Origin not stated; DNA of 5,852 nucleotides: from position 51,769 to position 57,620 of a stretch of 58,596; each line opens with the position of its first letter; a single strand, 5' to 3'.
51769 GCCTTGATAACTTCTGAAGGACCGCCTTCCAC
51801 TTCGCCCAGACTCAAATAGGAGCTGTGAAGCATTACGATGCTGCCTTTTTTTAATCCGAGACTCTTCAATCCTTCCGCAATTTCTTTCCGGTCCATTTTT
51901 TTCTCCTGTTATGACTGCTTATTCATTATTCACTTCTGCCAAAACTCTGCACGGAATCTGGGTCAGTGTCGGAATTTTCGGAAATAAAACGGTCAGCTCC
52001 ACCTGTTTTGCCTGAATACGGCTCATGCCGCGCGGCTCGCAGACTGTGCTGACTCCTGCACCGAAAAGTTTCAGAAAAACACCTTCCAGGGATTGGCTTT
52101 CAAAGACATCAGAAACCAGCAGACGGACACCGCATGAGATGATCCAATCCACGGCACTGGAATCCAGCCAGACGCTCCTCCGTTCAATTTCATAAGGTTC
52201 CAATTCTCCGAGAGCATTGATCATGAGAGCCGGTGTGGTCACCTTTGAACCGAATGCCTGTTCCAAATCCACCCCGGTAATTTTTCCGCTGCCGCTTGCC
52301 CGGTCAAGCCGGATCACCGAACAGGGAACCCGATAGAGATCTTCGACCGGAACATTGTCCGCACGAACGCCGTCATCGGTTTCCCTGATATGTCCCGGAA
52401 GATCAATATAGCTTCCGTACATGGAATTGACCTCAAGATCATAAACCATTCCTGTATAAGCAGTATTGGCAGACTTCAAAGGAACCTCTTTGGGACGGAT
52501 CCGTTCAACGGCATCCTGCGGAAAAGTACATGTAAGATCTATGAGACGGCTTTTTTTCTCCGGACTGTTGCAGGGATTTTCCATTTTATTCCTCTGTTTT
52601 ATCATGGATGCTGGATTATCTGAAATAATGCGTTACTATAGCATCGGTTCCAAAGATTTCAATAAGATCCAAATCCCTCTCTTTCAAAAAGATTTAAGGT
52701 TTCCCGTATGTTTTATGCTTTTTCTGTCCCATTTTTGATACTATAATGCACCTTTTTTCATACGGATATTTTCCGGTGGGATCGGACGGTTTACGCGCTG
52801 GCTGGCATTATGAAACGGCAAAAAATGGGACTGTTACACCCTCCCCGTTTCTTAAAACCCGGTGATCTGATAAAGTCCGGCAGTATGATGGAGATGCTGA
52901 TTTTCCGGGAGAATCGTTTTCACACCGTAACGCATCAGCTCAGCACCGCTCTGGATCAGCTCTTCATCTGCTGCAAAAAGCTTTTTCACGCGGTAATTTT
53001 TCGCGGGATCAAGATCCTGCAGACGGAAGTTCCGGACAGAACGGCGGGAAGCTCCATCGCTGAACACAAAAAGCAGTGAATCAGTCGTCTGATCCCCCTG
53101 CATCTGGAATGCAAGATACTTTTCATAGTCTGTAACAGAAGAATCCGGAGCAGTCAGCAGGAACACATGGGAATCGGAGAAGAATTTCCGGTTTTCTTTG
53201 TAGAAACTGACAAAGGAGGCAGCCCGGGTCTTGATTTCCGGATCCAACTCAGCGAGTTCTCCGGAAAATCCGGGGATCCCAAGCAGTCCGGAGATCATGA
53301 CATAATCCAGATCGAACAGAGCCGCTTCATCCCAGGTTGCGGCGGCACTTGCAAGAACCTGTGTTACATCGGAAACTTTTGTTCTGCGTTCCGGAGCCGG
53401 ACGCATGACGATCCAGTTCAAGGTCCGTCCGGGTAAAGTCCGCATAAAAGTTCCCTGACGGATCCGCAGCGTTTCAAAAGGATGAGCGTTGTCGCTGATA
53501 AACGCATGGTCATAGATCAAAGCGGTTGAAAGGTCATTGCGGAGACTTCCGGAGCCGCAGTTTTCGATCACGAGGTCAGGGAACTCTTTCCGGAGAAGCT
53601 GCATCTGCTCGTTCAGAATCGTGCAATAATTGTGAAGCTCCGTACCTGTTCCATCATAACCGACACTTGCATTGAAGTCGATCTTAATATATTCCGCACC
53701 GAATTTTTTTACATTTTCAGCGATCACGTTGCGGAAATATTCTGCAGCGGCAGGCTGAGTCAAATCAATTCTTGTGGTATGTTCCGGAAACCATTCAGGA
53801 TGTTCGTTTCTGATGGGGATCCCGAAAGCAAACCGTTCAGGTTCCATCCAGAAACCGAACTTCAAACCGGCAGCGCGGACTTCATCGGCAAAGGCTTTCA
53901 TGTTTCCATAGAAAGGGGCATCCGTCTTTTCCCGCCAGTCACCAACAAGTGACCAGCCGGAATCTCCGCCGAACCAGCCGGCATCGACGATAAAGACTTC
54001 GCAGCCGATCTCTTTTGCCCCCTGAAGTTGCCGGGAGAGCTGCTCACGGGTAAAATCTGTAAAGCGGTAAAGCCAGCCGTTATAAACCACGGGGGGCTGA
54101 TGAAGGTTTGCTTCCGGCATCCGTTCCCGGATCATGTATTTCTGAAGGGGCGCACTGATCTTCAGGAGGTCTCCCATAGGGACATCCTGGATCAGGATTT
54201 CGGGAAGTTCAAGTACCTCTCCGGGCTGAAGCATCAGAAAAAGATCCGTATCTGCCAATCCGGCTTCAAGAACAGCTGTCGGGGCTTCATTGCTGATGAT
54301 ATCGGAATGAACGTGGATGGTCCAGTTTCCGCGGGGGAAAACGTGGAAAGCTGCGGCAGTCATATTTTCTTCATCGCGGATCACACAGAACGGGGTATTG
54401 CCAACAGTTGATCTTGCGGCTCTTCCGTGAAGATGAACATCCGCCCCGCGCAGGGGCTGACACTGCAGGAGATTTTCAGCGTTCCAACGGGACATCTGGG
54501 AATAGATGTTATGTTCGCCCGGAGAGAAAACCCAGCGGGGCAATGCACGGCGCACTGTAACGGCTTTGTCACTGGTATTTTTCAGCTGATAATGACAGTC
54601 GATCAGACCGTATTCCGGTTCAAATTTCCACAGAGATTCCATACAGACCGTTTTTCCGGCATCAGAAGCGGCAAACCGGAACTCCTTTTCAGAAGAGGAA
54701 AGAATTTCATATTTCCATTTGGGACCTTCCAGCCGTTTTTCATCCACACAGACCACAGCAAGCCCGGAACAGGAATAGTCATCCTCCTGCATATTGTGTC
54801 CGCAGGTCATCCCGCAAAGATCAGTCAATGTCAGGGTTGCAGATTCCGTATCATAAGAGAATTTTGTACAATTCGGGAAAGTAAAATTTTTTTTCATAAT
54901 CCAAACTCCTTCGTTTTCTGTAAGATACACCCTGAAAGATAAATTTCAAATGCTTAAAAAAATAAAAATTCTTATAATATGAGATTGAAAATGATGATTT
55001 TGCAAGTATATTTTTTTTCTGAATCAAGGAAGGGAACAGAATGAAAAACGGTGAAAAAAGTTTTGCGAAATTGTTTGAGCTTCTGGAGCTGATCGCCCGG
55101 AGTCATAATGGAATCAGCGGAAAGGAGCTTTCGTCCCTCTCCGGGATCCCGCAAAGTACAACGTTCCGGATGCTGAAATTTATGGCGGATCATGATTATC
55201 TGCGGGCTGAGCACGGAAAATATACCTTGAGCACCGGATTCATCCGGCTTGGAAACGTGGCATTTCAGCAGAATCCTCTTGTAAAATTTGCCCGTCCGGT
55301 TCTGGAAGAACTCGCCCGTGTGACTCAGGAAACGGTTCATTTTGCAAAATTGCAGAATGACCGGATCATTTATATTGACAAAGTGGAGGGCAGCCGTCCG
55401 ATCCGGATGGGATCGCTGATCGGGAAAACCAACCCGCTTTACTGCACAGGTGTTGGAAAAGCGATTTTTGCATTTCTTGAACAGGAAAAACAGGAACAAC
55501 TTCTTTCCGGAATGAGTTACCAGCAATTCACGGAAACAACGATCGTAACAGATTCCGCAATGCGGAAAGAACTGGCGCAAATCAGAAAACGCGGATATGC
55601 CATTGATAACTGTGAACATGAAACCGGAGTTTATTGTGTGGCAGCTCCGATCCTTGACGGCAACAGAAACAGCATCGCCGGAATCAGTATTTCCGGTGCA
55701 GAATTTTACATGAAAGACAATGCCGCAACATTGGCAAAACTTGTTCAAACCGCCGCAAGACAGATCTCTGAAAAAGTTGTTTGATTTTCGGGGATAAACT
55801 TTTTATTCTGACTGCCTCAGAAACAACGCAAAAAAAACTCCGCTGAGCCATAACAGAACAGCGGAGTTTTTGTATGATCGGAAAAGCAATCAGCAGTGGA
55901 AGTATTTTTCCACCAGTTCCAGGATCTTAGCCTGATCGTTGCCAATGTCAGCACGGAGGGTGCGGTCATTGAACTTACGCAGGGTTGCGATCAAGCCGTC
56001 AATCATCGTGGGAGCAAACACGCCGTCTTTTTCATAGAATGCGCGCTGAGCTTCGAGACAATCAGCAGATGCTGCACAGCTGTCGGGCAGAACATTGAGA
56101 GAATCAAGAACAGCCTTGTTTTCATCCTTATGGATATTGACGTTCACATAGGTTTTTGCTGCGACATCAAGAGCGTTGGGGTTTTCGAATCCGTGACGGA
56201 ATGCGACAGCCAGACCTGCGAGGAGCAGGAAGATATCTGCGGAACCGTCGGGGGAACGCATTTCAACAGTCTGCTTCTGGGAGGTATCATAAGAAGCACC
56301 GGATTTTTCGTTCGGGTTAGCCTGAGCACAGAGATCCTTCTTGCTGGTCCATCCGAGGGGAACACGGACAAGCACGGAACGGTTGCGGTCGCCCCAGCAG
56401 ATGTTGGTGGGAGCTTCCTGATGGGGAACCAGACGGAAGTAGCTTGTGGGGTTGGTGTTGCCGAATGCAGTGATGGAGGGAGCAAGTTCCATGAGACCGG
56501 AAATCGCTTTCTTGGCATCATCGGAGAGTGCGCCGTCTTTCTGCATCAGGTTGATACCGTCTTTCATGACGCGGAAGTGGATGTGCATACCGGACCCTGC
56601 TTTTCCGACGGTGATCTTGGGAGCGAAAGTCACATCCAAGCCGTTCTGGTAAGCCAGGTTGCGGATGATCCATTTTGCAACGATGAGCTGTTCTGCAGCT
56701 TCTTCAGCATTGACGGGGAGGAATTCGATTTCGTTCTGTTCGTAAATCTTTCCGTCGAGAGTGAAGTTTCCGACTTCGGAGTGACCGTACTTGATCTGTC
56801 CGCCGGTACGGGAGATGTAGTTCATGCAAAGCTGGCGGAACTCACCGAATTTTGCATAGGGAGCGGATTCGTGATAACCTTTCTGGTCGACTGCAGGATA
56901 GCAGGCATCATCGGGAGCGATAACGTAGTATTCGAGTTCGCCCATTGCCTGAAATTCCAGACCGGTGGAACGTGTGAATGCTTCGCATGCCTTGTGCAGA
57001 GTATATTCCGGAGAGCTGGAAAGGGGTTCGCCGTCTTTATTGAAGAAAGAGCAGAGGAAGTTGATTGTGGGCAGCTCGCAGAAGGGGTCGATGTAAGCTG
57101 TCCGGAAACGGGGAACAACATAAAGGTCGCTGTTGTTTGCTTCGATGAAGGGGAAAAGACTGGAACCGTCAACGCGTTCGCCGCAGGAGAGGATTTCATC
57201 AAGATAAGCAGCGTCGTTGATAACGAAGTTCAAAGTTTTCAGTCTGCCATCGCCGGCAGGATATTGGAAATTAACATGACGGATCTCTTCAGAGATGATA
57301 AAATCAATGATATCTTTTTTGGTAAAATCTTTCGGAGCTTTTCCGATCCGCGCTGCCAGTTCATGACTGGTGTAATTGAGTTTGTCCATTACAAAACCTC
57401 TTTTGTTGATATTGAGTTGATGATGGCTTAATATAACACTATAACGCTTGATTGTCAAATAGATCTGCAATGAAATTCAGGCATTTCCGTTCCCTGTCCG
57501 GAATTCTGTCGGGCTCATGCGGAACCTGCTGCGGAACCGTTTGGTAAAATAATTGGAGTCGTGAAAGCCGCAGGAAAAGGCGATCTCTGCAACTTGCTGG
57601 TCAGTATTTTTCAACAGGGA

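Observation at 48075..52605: Candidate amino-sugar or aminocyclitol pathway: DegT aminotransferase, AraC regulator, AAC(3)-TIM-barrel fusion and cyclase-like protein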

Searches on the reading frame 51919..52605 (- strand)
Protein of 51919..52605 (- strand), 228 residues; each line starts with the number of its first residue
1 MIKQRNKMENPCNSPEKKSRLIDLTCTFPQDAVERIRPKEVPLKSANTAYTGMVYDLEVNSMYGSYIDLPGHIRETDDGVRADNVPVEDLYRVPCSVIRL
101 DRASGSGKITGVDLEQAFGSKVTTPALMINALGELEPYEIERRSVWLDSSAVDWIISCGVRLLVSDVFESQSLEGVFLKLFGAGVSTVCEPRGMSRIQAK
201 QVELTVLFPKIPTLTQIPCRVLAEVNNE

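Call 3: search_protein_families(library=pfam, proteins=[window:51919-52605:-], max_evalue=0.01)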
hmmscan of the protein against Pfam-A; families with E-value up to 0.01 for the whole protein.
window:51919-52605:- (228 aa): 1 family
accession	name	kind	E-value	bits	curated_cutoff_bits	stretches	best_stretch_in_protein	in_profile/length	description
PF04199.19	Cyclase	-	6.5e-06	26.9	23.1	1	22-168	1-138/142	Putative cyclase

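Call 4: search_protein_families(library=ncbifam, proteins=[window:51919-52605:-], max_evalue=0.01)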
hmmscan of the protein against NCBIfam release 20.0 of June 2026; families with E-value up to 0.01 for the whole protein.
window:51919-52605:- (228 aa): 0 families

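Call 5: search_protein_families(library=pfam, proteins=[window:51919-52605:-], max_evalue=10)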
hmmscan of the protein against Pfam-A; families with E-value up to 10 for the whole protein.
window:51919-52605:- (228 aa): 1 family
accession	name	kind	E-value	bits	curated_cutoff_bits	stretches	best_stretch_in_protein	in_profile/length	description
PF04199.19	Cyclase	-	6.5e-06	26.9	23.1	1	22-168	1-138/142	Putative cyclase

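Call 69: find_homologous_proteins(query=window:51919-52605:-, max_evalue=0.001)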
Query window:51919-52605:- (228 aa): 279 proteins with E <= 0.001 among 633 candidates; the best 120 are listed.
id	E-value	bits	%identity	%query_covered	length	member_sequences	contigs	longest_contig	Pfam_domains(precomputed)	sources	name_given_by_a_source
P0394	2.7e-140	483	99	97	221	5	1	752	-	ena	-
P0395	1.7e-107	376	75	96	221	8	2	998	-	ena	-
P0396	9.5e-102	357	75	89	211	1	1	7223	-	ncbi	-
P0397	1.8e-101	356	77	89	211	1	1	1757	PF04199.20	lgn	-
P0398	3.2e-100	352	74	89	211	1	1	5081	PF04199.20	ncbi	-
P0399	5.3e-100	351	75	89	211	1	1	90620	-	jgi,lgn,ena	-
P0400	6.3e-100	351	75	89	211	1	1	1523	-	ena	-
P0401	6.8e-100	351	75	89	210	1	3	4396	-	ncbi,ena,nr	ncbi:MAG: hypothetical protein J5858_09330 [Lentisphaeria bacterium]|nr:hypothetical protein [Lentis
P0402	2.2e-99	349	75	89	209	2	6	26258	-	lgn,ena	-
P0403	3.1e-99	349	74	89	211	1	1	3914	-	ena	-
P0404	5.3e-99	348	76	89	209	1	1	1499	-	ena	-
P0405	1.1e-98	347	75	89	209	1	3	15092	-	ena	-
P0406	1.5e-98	347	75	89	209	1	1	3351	-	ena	-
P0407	1.7e-98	346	75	89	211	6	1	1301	-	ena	-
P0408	2.9e-98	346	74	89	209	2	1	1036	-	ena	-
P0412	8.4e-98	344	74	89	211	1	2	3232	PF04199.20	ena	-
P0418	8.1e-97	341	73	91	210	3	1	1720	PF04199.20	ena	-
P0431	2.2e-95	336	74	89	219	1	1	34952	PF04199.20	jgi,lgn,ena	-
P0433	5.4e-95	335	72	91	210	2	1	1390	PF04199.20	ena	-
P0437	2.7e-94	333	72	91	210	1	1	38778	PF04199.20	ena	-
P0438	3.4e-94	332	72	89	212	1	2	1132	PF04199.20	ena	-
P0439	3.7e-94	332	72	91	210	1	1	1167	PF04199.20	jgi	-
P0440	5.0e-94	332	71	91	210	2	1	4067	PF04199.20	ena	-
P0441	9.8e-94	331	71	91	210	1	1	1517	PF04199.20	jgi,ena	-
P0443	1.9e-93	330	72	91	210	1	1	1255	PF04199.20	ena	-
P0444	3.1e-93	329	73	91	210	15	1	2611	PF04199.20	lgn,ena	-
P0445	4.9e-93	329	70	91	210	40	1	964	PF04199.20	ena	-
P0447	7.4e-93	328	72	91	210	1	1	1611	PF04199.20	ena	-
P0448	1.3e-92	327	72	91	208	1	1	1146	PF04199.20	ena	-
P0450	2.7e-92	326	73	89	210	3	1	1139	PF04199.20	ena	-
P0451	3.9e-92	326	72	89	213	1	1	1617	PF04199.20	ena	-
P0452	3.9e-92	326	72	89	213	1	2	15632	PF04199.20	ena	-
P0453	4.7e-92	325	72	91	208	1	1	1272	PF04199.20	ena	-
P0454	1.6e-91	324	71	90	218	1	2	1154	PF04199.20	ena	-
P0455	1.9e-91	323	72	89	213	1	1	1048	PF04199.20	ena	-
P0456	2.7e-91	323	72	89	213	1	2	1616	PF04199.20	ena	-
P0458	3.7e-90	319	72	89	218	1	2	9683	PF04199.20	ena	-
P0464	2.0e-82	294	64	91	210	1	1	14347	PF04199.20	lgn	-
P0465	3.3e-82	293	66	89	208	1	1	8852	PF04199.20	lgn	-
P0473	2.1e-79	284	63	91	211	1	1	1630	PF04199.20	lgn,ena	-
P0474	2.4e-79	284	63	91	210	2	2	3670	PF04199.20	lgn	-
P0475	2.9e-79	284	63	91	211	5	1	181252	PF04199.20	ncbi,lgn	-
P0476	1.9e-78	281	64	91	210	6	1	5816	PF04199.20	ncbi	-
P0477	2.6e-76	274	61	91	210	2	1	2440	PF04199.20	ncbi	-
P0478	3.0e-76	274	64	89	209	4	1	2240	PF04199.20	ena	-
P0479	2.0e-75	271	61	91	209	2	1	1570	PF04199.20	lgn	-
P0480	1.3e-73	265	60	89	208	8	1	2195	PF04199.20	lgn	-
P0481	1.7e-73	265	58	91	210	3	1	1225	PF04199.20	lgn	-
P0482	3.1e-72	261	58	91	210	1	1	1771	PF04199.20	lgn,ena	-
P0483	3.8e-72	260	58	91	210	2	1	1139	PF04199.20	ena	-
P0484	1.5e-71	258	58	92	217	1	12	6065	PF04199.20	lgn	-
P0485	4.7e-71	257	60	84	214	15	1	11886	PF04199.20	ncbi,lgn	-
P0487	6.7e-71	256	58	89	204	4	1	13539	PF04199.20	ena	-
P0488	7.0e-71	256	61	83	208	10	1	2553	PF04199.20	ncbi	-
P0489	7.0e-71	256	58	89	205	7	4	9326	PF04199.20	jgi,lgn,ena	-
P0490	1.4e-70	255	57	91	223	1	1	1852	PF04199.20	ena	-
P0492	4.4e-70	254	61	82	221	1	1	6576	PF04199.20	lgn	-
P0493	8.3e-69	249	61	81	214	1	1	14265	PF04199.20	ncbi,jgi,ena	ncbi:MAG: cyclase family protein [Lentisphaeria bacterium]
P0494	1.2e-68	249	57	89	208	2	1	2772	PF04199.20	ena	-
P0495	2.6e-68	248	57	90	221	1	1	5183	PF04199.20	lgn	-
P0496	3.0e-68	248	57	89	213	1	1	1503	PF04199.20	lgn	-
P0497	9.4e-68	246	60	82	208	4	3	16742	PF04199.20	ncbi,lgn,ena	-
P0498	1.7e-67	245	56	89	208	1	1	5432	PF04199.20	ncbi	-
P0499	3.1e-66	241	55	89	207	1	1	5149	PF04199.20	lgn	-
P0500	5.8e-66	240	58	84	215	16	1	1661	PF04199.20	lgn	-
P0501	6.7e-66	240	55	89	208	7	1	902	PF04199.20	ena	-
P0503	1.5e-65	239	57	91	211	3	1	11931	PF04199.20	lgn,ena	-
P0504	5.9e-65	237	56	91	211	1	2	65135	PF04199.20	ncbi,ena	-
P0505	8.1e-65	236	55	90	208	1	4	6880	PF04199.20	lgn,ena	-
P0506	1.1e-64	236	55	90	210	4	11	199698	PF04199.20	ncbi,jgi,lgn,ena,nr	ncbi:MAG: cyclase family protein [Lentisphaerae bacterium]|nr:cyclase family protein [Lentisphaerota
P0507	3.2e-64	234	58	83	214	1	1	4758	PF04199.20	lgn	-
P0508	1.1e-63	233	57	89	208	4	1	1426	PF04199.20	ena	-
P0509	2.5e-63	232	56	83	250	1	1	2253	PF04199.20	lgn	-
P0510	4.4e-63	231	54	92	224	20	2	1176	PF04199.20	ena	-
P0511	5.4e-63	230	58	82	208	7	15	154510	PF04199.20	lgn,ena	-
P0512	6.8e-63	230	56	86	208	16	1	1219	PF04199.20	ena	-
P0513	2.2e-62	228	58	83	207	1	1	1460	PF04199.20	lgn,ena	-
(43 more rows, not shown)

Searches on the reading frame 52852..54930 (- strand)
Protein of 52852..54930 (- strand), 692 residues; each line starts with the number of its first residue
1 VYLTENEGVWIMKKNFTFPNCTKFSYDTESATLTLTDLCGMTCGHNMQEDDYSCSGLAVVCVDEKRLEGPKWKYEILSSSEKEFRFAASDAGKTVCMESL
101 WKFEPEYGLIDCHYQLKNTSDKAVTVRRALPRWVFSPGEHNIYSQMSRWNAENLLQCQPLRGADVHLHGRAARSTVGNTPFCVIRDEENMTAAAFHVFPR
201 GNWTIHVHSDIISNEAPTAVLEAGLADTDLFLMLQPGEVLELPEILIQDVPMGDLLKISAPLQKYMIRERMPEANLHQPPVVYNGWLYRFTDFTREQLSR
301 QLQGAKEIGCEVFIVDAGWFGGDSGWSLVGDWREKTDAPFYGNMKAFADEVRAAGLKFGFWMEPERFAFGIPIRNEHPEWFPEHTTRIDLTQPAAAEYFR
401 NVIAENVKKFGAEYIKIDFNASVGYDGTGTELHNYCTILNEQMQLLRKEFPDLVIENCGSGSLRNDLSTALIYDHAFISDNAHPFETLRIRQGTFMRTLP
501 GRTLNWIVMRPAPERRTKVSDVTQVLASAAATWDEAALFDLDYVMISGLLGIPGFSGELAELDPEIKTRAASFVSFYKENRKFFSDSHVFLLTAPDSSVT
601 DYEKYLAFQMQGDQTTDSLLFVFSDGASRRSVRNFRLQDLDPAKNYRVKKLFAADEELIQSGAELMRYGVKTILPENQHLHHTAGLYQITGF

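Call 3: search_protein_families(library=pfam, proteins=[window:52852-54930:-], max_evalue=0.01)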
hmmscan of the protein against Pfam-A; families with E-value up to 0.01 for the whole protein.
window:52852-54930:- (692 aa): 4 families
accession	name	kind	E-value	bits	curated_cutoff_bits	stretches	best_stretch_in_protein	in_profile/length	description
PF02065.24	Melibiase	-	1.5e-33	116.7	27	1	267-496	27-276/347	Melibiase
PF16874.11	Glyco_hydro_36C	-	5.7e-06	27.1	27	1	620-672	16-64/77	Glycosyl hydrolase family 36 C-terminal domain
PF16875.11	Glyco_hydro_36N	-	9.3e-06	25.7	27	1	82-209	99-231/253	Glycosyl hydrolase family 36 N-terminal domain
PF01055.32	Glyco_hydro_31_2nd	-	0.00026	20.9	23.5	1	305-427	33-164/328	Glycosyl hydrolases family 31 TIM-barrel domain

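Call 4: search_protein_families(library=ncbifam, proteins=[window:52852-54930:-], max_evalue=0.01)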
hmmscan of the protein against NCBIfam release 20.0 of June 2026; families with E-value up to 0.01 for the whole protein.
window:52852-54930:- (692 aa): 1 family
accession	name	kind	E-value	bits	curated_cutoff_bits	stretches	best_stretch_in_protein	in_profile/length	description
NF053652.1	BtArabpyrBAD1528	equivalog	1.1e-31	109.7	1100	1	270-509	304-562/730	beta-L-arabinopyranosidase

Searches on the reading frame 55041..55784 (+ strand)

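Call 3: search_protein_families(library=pfam, proteins=[window:55041-55784:+], max_evalue=0.01)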
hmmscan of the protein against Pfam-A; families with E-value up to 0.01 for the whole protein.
window:55041-55784:+ (247 aa): 3 families
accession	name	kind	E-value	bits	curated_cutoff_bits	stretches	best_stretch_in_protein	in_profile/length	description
PF01614.24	IclR_C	-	1.9e-51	174.5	24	1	76-243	5-173/174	Bacterial transcriptional regulator IclR C-terminal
PF09339.16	HTH_IclR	-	6e-09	36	22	1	9-56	3-50/52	IclR helix-turn-helix domain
PF12802.13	MarR_2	-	0.0024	18.4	27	1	13-57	9-53/61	MarR family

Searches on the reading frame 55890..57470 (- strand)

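Call 3: search_protein_families(library=pfam, proteins=[window:55890-57470:-], max_evalue=0.01)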
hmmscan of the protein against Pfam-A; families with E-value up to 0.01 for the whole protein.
window:55890-57470:- (526 aa): 2 families
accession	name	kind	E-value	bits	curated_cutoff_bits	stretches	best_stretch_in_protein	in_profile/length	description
PF00120.29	Gln-synt_C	-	4.3e-51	174.4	24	1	153-496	3-324/344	Glutamine synthetase, catalytic domain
PF03951.24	Gln-synt_N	-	7.2e-13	48.4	33.4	1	63-144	2-81/82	Glutamine synthetase, beta-Grasp domain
